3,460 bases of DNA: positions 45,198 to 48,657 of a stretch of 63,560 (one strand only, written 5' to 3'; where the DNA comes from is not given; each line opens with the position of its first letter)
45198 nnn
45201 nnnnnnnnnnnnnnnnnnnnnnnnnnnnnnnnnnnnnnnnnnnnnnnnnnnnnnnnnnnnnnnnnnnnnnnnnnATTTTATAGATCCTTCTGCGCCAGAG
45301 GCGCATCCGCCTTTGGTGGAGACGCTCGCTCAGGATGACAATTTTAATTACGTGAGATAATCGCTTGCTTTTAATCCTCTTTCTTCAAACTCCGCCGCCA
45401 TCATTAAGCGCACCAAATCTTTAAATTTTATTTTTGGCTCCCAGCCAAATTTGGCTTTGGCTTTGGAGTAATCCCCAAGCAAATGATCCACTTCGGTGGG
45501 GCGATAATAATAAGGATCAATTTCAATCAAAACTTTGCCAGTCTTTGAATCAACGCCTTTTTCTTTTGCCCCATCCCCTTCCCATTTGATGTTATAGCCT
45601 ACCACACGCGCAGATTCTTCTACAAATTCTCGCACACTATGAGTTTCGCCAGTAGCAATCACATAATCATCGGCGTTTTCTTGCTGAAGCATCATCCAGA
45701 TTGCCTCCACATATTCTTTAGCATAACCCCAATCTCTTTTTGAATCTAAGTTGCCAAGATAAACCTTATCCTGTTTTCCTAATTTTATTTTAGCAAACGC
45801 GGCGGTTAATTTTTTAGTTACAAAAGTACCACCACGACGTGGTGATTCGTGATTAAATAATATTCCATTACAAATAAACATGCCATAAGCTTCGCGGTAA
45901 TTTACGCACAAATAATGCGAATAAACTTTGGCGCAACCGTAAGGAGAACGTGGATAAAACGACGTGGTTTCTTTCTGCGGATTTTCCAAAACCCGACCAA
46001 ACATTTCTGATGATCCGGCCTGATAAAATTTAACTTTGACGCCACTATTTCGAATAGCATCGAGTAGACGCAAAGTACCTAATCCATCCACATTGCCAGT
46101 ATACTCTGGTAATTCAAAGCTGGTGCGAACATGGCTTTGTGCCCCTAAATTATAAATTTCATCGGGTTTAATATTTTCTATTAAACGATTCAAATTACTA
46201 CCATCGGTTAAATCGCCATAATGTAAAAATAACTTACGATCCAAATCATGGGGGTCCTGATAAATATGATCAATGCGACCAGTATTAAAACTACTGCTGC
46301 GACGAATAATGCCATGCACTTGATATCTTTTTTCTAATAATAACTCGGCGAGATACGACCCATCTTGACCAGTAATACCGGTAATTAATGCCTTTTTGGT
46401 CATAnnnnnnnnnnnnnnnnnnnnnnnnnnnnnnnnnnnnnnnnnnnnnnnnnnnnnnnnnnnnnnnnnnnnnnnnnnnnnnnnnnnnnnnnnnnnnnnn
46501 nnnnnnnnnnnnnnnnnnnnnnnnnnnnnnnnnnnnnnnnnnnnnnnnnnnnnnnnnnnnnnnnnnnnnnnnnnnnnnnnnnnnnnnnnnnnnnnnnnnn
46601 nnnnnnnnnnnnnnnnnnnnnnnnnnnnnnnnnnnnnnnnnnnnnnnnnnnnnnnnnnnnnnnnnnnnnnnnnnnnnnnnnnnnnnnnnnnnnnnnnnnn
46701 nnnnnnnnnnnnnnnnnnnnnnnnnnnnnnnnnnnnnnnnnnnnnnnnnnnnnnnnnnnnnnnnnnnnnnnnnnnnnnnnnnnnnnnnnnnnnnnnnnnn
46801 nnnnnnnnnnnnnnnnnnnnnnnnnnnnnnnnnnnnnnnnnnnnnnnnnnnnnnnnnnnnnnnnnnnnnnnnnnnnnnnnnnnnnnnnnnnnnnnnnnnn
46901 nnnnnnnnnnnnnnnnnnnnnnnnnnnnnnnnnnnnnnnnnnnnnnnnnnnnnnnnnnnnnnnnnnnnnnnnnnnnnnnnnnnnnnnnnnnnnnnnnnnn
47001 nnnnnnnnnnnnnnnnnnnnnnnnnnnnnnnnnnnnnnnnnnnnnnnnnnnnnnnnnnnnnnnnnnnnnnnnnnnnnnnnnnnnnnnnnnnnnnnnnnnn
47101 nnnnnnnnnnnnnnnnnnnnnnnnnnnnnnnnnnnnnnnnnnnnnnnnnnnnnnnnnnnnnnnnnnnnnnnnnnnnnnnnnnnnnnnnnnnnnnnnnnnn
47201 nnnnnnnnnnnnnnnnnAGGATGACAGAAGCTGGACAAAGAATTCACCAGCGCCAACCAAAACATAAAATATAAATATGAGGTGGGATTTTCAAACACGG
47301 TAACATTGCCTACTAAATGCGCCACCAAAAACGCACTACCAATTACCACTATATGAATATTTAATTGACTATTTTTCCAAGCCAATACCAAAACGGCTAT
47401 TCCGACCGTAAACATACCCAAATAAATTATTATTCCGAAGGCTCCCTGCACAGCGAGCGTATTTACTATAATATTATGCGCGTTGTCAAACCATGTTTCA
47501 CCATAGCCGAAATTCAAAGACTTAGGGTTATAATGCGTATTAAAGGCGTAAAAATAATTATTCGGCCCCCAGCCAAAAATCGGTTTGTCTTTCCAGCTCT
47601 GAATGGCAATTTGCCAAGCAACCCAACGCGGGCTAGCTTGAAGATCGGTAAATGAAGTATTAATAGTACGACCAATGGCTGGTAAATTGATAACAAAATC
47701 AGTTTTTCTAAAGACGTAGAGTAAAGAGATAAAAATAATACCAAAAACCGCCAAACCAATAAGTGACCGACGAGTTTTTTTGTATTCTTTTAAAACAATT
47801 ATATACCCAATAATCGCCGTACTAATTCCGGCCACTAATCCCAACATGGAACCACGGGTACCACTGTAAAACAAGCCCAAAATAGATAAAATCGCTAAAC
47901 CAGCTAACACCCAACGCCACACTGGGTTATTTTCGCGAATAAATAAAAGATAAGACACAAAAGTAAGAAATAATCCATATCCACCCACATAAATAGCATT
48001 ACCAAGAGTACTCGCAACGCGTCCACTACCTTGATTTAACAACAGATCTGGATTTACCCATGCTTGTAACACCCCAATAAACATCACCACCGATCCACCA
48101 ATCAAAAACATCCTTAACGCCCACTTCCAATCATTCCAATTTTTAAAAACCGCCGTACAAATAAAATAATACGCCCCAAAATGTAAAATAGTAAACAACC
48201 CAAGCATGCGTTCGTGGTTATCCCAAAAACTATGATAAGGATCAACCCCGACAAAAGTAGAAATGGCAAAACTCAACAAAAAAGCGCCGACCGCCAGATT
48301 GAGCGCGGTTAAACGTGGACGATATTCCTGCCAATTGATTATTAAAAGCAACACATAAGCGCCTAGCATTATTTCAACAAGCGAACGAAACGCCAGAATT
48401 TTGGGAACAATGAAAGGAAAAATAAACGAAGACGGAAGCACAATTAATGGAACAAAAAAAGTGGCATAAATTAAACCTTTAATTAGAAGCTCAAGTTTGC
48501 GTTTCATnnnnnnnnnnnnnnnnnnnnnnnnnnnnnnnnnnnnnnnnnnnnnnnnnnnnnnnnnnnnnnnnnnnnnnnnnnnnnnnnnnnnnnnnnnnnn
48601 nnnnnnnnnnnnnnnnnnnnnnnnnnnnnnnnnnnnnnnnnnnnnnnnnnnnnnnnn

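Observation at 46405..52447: Wzy_C-TPR fusion directly downstream of a giant secreted protein: candidate protein O-glycosylation system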

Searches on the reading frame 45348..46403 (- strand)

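Call 4: search_protein_families(library=pfam, proteins=[window:45348-46403:-], max_evalue=0.01)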
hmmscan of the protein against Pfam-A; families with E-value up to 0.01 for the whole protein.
window:45348-46403:- (351 aa): 4 families
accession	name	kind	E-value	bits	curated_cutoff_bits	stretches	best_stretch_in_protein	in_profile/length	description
PF16363.11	GDP_Man_Dehyd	-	4.5e-151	503.4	27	1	6-334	1-332/332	GDP-mannose 4,6 dehydratase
PF01370.27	Epimerase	-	1.5e-73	247.6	20.9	1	5-250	1-240/240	NAD dependent epimerase/dehydratase family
PF04321.23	RmlD_sub_bind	-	1.1e-05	25.1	27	1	4-160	2-130/287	RmlD substrate binding domain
PF02719.21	Polysacc_synt_2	-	0.00099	18.8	20.2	1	6-123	2-121/293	Polysaccharide biosynthesis protein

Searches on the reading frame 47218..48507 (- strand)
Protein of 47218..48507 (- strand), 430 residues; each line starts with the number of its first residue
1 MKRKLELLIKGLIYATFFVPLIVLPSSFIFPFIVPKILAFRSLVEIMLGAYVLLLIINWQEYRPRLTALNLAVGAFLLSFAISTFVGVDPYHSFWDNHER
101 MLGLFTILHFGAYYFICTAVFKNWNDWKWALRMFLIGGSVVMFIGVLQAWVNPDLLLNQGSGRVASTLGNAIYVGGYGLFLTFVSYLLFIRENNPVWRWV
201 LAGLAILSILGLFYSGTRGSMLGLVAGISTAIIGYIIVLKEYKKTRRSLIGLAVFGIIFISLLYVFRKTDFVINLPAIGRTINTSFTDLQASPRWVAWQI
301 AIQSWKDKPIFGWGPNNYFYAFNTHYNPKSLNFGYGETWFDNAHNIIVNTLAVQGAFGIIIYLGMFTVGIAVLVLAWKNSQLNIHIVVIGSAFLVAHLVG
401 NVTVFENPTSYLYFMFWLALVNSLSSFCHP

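Call 35: search_solved_structures(query=A3, max_evalue=10, show_alignments=3)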
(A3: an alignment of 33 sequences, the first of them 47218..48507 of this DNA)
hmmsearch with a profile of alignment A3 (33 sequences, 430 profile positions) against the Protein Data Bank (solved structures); distinct sequences matched with E-value up to 10: 3.
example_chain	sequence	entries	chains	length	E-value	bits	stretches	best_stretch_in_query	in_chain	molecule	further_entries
7tpg_B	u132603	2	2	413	1.3e-08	37.5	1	197-380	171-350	Putative cell surface polysaccharide polymerase/ligase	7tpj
9rmk_A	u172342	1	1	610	3.9e-07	32.6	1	130-376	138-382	Oligosaccharyltransferase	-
6m6z_A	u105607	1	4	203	0.68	12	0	240-305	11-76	TMH4C4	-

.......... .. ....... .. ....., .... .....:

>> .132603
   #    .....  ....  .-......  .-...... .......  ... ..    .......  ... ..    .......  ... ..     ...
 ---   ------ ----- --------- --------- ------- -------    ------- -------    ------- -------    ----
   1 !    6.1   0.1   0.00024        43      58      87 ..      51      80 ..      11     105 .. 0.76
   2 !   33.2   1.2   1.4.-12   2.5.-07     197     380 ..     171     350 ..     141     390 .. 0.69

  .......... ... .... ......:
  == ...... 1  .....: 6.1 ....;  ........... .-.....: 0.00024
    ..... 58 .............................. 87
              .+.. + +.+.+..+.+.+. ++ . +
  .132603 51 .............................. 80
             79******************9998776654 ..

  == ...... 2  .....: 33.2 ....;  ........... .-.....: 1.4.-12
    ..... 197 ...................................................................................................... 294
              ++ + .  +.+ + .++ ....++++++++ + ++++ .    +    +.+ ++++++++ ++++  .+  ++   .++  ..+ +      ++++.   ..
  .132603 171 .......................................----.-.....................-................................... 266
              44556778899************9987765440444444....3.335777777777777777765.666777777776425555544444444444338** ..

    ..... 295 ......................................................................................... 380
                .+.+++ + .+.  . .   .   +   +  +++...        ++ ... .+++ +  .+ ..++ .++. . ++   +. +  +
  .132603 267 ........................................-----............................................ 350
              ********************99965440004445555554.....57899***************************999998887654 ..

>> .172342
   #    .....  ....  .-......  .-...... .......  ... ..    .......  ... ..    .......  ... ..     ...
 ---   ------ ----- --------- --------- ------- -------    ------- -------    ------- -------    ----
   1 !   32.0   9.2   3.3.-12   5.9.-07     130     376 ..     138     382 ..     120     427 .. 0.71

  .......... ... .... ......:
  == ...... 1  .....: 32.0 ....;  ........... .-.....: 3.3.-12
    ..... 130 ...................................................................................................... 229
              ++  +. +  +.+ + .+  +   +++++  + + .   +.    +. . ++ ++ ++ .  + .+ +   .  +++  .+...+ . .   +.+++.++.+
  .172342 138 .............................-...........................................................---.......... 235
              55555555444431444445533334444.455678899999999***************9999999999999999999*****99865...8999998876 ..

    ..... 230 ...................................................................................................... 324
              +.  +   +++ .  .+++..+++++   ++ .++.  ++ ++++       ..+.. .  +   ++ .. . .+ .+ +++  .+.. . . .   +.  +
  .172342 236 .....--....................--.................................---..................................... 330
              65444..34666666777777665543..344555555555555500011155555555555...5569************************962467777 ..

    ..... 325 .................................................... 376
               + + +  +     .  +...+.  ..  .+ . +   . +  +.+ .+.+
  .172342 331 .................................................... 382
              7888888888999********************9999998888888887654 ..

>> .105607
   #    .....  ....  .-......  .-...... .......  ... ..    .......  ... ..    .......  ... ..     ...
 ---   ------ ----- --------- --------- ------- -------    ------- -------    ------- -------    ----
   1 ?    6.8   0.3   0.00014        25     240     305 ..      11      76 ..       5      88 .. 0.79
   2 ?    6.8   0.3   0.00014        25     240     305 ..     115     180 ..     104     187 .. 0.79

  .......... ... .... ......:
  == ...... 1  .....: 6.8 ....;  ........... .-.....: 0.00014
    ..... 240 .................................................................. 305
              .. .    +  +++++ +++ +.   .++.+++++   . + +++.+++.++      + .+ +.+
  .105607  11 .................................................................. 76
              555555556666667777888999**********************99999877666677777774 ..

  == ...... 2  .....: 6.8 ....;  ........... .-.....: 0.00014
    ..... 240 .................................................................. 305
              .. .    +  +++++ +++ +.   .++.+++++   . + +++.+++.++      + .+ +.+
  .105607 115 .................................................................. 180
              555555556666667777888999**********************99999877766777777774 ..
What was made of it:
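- The profile scores WaaL (37.5 bits) and PglL (32.6 bits) about equally (call 35).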
